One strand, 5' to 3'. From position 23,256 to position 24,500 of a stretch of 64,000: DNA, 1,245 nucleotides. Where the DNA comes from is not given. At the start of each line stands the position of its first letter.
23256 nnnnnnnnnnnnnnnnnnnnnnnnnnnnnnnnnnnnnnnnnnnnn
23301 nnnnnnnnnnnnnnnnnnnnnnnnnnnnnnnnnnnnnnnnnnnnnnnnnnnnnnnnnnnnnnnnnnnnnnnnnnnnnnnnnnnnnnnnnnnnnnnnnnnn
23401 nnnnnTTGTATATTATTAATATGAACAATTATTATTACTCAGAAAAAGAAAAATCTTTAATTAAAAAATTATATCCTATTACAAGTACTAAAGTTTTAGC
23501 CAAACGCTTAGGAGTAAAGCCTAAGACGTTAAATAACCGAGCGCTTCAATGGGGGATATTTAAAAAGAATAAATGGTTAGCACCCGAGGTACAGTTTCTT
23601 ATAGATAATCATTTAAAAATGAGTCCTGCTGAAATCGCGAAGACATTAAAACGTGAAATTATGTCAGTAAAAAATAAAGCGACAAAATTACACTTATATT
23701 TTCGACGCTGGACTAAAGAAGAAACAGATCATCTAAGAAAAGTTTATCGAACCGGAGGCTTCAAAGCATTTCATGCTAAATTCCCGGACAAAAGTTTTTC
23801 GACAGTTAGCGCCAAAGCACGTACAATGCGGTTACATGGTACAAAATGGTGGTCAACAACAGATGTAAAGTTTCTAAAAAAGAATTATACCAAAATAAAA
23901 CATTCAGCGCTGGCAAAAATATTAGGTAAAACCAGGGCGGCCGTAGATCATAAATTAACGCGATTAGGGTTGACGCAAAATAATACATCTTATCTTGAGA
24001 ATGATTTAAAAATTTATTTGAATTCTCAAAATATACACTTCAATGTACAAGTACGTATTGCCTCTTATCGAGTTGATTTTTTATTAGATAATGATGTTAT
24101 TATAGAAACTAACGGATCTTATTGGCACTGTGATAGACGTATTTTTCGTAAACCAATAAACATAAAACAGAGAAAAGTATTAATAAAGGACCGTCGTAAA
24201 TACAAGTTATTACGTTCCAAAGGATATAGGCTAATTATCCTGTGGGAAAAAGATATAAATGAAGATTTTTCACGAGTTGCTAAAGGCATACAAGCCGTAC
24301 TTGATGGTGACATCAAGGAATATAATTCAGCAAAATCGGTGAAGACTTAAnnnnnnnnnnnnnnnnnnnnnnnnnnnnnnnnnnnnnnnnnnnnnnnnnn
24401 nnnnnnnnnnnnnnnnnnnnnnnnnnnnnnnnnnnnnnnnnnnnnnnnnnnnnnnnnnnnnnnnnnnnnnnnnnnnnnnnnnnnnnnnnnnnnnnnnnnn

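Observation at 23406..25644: Two paralogous Vsr-fold (PD-(D/E)xK) homing endonucleases with tandem W-x-E-x-(D/E)-L DNA-binding repeats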

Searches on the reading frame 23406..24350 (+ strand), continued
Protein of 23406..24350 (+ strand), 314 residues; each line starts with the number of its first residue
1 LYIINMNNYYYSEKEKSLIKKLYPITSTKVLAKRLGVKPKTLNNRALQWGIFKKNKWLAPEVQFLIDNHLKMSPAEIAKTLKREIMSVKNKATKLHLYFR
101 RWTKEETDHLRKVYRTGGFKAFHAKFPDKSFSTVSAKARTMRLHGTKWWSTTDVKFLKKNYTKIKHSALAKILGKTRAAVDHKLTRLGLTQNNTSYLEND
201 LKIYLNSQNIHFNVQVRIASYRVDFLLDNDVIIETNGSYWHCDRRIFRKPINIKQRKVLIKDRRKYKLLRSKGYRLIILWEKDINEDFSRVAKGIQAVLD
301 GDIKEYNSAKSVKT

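Call 84: predict_structure(alignment_id=A7)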
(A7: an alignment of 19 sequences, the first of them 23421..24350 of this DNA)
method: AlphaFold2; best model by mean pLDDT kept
length: 309 residues; sequences in the alignment: 19
mean_pLDDT: 89.0   pTM: 0.43
mean pLDDT of the five models: 89.0, 88.9, 87.8, 87.3, 86.9
residues with pLDDT >= 90: 190; 70-90: 102; 50-70: 13; < 50: 4
segments of 3 or more residues with pLDDT < 50: 307-309
pLDDT, mean of each block of 10 residues (from residue 1): 82 94 94 94 89 94 91 93 92 80 91 87 85 81 79 90 85 85 71 92 95 94 95 91 91 96 96 93 92 92 71
secondary structure, 60 per line:
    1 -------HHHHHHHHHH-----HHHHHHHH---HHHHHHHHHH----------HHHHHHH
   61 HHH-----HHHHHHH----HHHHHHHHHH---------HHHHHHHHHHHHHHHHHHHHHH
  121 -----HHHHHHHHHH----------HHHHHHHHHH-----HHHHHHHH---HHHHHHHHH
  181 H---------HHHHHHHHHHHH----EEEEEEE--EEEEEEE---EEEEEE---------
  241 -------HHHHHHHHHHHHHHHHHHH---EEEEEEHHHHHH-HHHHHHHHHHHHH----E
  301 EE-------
elements in order: H8-17 H23-30 H34-43 H54-63 H69-75 H80-89 H99-120 H126-135 H146-155 H161-168 H172-181 H191-202 E207-213 E216-222 E226-231 H248-266 E270-275 H276-281 H283-295 E300-302

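Call 88: fold_search(model_id=the predicted structure, library=pdb)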
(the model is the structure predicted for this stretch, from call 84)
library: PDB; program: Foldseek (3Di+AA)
matches with E <= 10: 384; with E <= 0.001: 1
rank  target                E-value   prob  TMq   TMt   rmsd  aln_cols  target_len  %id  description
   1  1cw0_A                2.0e-04  1.00  0.35  0.67   4.0       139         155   22  CRYSTAL STRUCTURE ANALYSIS OF VERY SHORT PATCH REPAIR (VSR) ENDONUCLEASE IN COMPLEX WITH A DUPLEX DNA (released 1999-12-12)
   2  3r3p_A                1.0e-03  1.00  0.26  0.79   3.4       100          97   30  Homing Endonuclease I-Bth0305I Catalytic Domain (released 2011-10-05)
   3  3r3p_B                1.4e-03  1.00  0.26  0.78   3.6       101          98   30  Homing Endonuclease I-Bth0305I Catalytic Domain (released 2011-10-05)
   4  1vsr                  2.4e-03  1.00  0.31  0.69   2.8       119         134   24  VERY SHORT PATCH REPAIR (VSR) ENDONUCLEASE FROM ESCHERICHIA COLI (released 1999-10-27)
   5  9i05_Xr               4.1e-03  0.96  0.23  0.16  17.2       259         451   14  Cryo-EM structure of the large subunit of the mitochondrial ribosome from Toxoplasma gondii (released 2025-06-11)
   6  9g6k_Li               1.2e-02  0.82  0.26  0.18  20.0       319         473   14  LSU structure derived from the LSU sample of the mitoribosome from T. gondii. (released 2024-12-11)
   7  9i05_Xl               3.3e-02  0.54  0.23  0.17  22.5       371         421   13  Cryo-EM structure of the large subunit of the mitochondrial ribosome from Toxoplasma gondii (released 2025-06-11)
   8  3hrl                  4.6e-02  1.00  0.24  0.72   4.5       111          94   20  Crystal structure of a putative endonuclease-like protein (ngo0050) from neisseria gonorrhoeae (released 2009-06-30)
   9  9g6k_LJ               4.6e-02  0.82  0.27  0.19  16.8       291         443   10  LSU structure derived from the LSU sample of the mitoribosome from T. gondii. (released 2024-12-11)
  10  9i05_Xi               5.7e-02  0.72  0.26  0.19  17.1       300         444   12  Cryo-EM structure of the large subunit of the mitochondrial ribosome from Toxoplasma gondii (released 2025-06-11)
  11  7xur_A                6.4e-02  0.75  0.18  0.18  16.4       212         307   16  The cryo-EM structure of human mini-SNAPc in complex with hU6-1 PSE (released 2022-12-07)
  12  3hos_A                1.0e-01  0.21  0.13  0.12  24.9       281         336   10  Crystal structure of the mariner Mos1 paired end complex with Mg (released 2009-09-22)
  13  4u7b_A                1.1e-01  0.20  0.13  0.12  24.8       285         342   11  Crystal structure of a pre-cleavage Mos1 transpososome (released 2015-02-11)
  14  5hoo_B                1.3e-01  0.18  0.17  0.16  23.4       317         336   14  Crystal structure of the Mos1 Strand Transfer Complex (released 2016-06-01)
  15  3hot_B                1.5e-01  0.16  0.13  0.12  25.3       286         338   10  Crystal structure of the Mos1 mariner paired end complex with Mn (released 2009-09-22)
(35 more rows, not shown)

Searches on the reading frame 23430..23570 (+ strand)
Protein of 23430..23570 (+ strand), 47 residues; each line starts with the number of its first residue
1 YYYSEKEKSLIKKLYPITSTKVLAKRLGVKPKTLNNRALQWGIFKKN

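Call 50: search_protein_families(library=pfam, proteins=[window:23430-23570:+], max_evalue=1)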
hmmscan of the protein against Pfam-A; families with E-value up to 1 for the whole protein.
seq(47 aa): 5 families
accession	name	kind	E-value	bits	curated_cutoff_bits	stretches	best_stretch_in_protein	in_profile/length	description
PF18024.7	HTH_50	-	3.1e-05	24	27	1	3-43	8-49/50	Helix-turn-helix domain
PF04760.21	IF2_N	-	0.073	13.3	25.3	1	22-47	8-33/53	Translation initiation factor IF-2, N-terminal region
PF13730.12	HTH_36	-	0.094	13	25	1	14-35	24-43/55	Helix-turn-helix domain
PF00376.29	MerR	-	0.16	12.2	28.2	1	19-34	1-16/38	MerR family regulatory protein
PF06892.16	Phage_CP76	-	0.23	11.7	26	1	19-38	17-36/146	Phage regulatory protein CII (CP76)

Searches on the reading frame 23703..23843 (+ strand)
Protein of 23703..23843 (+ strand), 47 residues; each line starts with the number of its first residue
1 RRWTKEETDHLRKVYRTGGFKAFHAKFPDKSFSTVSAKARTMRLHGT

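Call 50: search_protein_families(library=pfam, proteins=[window:23703-23843:+], max_evalue=1)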
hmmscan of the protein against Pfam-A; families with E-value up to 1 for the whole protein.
seq(47 aa): 3 families
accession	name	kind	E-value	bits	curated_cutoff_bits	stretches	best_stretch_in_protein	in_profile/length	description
PF00249.37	Myb_DNA-binding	-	0.047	14.3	24.4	1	2-19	3-20/46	Myb-like DNA-binding domain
PF13921.12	Myb_DNA-bind_6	-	0.15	12.7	22.9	1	3-19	1-17/60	Myb-like DNA-binding domain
PF16282.11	SANT_DAMP1_like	-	0.21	12.2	29.1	1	2-17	28-43/80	SANT/Myb-like domain of DAMP1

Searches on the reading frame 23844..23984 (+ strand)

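Call 50: search_protein_families(library=pfam, proteins=[window:23844-23984:+], max_evalue=1)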
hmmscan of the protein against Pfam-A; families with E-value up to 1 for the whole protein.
seq(47 aa): 3 families
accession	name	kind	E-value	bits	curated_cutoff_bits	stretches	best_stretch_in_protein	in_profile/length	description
PF07750.17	GcrA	-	0.0087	16.9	26.9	1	3-46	3-48/155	GcrA cell cycle regulator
PF06242.16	TrcR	-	0.049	14.2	22.2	1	8-36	74-102/139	Transcriptional cell cycle regulator TrcR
PF17762.8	HTH_ParB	-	0.051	14.2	22.6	1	16-45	19-48/102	ParB HTH domain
